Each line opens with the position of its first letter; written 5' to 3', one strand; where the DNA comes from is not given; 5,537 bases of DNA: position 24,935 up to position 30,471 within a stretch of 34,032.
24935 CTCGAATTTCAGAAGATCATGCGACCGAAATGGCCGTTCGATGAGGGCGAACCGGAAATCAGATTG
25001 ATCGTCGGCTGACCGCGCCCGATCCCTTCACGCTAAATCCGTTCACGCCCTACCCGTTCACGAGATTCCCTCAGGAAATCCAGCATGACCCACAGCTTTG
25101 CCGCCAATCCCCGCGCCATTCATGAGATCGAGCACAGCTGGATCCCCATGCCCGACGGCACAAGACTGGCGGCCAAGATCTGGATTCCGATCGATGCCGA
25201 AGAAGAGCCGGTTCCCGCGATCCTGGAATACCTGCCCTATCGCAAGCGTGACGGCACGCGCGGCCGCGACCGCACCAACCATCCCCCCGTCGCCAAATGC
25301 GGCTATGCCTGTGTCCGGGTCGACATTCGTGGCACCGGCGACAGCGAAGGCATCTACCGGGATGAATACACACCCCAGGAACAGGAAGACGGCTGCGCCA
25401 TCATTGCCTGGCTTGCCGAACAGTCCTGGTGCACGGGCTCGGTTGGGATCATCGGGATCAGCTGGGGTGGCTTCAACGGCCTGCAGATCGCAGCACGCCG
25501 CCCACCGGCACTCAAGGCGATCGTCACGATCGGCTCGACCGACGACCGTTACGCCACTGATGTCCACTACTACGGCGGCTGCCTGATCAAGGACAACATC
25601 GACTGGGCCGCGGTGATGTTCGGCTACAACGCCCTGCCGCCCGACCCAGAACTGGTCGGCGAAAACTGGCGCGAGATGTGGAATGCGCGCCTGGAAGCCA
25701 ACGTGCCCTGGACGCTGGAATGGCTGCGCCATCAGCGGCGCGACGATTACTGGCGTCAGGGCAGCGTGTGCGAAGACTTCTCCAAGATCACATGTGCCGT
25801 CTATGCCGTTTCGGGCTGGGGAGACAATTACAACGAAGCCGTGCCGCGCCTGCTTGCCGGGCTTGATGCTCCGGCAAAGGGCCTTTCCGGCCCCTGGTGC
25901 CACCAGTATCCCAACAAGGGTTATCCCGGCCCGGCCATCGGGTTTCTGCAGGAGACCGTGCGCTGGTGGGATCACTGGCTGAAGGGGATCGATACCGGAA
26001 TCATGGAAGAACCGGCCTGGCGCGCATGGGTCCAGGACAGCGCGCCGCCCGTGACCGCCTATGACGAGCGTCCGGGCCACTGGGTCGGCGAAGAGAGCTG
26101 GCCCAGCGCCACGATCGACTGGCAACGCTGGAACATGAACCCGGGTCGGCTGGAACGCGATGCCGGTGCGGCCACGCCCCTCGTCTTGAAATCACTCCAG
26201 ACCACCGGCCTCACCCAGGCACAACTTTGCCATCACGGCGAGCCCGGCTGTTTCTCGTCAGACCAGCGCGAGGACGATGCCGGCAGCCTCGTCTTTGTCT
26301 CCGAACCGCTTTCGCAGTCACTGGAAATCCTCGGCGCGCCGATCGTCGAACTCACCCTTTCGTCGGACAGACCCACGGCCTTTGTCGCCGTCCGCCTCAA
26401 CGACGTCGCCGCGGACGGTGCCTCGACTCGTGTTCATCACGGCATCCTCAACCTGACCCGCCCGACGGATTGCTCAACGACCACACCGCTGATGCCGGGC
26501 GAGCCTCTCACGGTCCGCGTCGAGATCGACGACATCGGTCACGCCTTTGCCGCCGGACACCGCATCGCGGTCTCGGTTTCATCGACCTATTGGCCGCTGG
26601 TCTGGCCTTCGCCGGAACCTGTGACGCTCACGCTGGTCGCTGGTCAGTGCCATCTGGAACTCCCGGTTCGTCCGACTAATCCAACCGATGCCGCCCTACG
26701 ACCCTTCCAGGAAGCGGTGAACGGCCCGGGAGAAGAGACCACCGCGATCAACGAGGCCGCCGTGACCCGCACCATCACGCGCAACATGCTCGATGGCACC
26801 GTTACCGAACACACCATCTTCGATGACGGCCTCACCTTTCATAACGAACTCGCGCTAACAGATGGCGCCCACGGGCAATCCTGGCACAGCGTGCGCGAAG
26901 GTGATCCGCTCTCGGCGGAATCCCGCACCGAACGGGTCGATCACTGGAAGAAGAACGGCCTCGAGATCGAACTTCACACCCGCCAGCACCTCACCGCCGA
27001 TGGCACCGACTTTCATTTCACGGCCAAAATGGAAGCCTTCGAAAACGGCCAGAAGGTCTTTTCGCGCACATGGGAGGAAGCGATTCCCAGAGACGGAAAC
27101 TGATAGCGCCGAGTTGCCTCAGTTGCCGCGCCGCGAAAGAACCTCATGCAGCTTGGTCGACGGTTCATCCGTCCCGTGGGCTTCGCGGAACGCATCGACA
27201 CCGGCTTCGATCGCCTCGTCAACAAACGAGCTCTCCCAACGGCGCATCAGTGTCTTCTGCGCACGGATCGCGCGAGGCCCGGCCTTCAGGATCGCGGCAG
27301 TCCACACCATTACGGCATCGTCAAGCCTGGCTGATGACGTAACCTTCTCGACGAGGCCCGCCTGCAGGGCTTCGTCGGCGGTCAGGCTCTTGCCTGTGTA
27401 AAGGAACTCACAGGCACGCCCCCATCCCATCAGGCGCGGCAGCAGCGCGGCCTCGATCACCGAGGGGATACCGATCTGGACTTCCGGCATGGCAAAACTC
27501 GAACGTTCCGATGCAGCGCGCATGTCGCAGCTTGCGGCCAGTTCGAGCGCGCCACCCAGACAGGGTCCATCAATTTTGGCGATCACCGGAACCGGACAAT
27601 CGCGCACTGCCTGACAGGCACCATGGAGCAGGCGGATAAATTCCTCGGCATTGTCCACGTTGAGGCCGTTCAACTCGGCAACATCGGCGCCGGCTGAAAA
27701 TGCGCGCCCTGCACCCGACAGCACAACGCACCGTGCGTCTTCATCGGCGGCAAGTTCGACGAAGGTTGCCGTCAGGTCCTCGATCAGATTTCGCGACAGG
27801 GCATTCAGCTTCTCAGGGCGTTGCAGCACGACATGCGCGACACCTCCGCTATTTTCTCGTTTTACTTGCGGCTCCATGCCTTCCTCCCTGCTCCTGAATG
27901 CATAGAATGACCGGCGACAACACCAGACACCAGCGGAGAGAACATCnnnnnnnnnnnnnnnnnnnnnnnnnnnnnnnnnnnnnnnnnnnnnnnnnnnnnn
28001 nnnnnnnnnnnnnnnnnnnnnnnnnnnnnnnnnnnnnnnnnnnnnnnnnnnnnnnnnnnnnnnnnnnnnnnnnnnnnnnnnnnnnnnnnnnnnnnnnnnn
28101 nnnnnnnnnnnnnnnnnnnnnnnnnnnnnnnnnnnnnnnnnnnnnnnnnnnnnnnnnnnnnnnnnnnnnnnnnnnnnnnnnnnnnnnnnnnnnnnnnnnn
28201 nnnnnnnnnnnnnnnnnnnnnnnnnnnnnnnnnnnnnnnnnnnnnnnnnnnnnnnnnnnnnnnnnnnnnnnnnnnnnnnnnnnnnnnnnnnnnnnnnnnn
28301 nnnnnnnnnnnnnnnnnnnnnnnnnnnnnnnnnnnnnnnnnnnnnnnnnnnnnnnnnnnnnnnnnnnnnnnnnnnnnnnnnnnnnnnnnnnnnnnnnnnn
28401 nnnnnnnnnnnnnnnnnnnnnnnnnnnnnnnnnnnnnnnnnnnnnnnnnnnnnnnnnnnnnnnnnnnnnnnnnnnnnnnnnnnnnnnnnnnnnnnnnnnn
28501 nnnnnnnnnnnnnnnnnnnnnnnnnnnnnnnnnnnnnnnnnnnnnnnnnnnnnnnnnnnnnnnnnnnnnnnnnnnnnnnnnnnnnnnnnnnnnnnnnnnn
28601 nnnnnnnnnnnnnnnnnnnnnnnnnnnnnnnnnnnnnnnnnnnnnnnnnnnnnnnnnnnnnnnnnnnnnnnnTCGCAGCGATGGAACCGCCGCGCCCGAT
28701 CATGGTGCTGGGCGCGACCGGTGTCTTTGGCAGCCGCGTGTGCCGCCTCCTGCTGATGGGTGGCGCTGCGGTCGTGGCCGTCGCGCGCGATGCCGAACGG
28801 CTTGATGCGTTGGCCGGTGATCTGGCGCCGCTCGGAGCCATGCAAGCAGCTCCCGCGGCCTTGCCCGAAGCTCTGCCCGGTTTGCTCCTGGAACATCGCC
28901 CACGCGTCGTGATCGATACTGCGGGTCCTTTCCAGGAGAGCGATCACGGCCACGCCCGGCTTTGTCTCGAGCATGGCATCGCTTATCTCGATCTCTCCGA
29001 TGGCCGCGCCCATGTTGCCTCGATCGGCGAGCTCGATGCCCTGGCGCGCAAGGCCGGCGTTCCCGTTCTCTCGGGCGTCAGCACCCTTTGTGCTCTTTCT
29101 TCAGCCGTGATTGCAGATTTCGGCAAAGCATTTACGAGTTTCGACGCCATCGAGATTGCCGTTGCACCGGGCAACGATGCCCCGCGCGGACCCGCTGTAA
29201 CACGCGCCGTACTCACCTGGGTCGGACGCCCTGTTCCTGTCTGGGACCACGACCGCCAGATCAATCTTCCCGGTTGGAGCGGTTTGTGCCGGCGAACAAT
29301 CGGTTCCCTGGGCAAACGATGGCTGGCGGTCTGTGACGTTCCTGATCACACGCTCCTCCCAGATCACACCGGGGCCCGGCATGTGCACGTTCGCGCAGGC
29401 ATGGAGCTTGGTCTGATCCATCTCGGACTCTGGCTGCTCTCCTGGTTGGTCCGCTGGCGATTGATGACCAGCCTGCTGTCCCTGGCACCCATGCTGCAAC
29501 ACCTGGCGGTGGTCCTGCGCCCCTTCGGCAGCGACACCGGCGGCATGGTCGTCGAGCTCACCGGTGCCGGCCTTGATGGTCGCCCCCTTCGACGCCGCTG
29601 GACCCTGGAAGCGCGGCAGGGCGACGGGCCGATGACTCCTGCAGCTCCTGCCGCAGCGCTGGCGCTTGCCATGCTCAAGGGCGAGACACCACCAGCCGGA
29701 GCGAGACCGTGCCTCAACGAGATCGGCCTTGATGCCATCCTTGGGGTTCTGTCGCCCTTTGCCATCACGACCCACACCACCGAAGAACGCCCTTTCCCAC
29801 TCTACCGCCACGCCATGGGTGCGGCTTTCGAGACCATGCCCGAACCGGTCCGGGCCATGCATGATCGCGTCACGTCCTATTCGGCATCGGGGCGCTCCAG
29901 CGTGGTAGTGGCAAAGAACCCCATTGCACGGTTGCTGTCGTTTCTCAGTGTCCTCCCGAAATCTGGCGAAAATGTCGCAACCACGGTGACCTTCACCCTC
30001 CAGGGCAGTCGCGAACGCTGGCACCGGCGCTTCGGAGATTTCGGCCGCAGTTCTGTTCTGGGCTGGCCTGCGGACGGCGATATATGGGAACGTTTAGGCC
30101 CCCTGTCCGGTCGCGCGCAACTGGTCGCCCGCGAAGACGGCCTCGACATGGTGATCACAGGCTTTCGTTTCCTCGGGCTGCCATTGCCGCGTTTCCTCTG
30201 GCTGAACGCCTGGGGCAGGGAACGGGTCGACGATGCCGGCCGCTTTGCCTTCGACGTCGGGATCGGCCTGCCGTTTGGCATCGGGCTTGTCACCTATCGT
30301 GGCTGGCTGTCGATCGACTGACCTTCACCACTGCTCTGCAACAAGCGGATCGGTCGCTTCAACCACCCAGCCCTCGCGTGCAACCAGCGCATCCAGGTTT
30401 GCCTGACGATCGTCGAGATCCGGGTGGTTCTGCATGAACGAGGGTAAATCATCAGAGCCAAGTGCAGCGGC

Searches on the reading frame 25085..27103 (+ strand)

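Call 76: search_protein_families(library=pfam, proteins=[window:25085-27103:+], max_evalue=0.001)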
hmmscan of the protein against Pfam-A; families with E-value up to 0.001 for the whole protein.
window:25085-27103:+ (672 aa): 6 families
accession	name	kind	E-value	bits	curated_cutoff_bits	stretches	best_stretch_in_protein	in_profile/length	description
PF02129.25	Peptidase_S15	-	2e-66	224.8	23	1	24-275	1-262/262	X-Pro dipeptidyl-peptidase (S15 family)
PF08530.16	PepX_C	-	1.8e-41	142.9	22.5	1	313-522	10-200/217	X-Pro dipeptidyl-peptidase C-terminal non-catalytic domain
PF00561.26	Abhydrolase_1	-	6.3e-09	36.3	25.8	1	67-153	21-104/245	alpha/beta hydrolase fold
PF00326.27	Peptidase_S9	-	9.8e-06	25.6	22.6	1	67-149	8-95/213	Prolyl oligopeptidase family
PF12146.15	Hydrolase_4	-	0.00025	20.9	27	1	70-150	28-108/239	Serine aminopeptidase, S33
PF05448.18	AXE1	-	0.00052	19.3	21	1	25-89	66-122/321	Acetyl xylan esterase (AXE1)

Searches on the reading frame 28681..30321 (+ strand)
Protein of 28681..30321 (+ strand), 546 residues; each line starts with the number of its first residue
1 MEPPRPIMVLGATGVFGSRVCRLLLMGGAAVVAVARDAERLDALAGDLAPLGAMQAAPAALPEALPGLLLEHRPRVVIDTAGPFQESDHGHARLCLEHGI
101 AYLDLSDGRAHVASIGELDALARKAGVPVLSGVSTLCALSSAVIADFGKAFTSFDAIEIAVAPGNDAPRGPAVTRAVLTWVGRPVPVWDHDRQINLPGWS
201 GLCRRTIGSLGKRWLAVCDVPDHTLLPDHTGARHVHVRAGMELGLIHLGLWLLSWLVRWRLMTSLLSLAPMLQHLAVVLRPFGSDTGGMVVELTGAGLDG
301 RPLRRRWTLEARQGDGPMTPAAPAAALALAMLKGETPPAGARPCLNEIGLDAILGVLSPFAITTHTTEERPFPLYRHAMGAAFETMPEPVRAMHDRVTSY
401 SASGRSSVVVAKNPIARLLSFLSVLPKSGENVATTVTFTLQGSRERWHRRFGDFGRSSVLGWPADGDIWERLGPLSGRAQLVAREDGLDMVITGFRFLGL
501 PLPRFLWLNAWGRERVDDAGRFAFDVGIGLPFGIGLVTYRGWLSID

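Call 76: search_protein_families(library=pfam, proteins=[window:28681-30321:+], max_evalue=0.001)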
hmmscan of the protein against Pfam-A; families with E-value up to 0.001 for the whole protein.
window:28681-30321:+ (546 aa): 3 families
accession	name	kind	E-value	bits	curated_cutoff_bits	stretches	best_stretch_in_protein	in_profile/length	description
PF13761.12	DUF4166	-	4e-16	59.7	23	1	387-543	2-184/184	Domain of unknown function (DUF4166)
PF03435.24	Sacchrp_dh_NADP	-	1.1e-07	32.7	25.1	1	7-127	1-126/129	Saccharopine dehydrogenase NADP binding domain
PF01370.27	Epimerase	-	0.00087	19.2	20.9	0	7-82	1-73/240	NAD dependent epimerase/dehydratase family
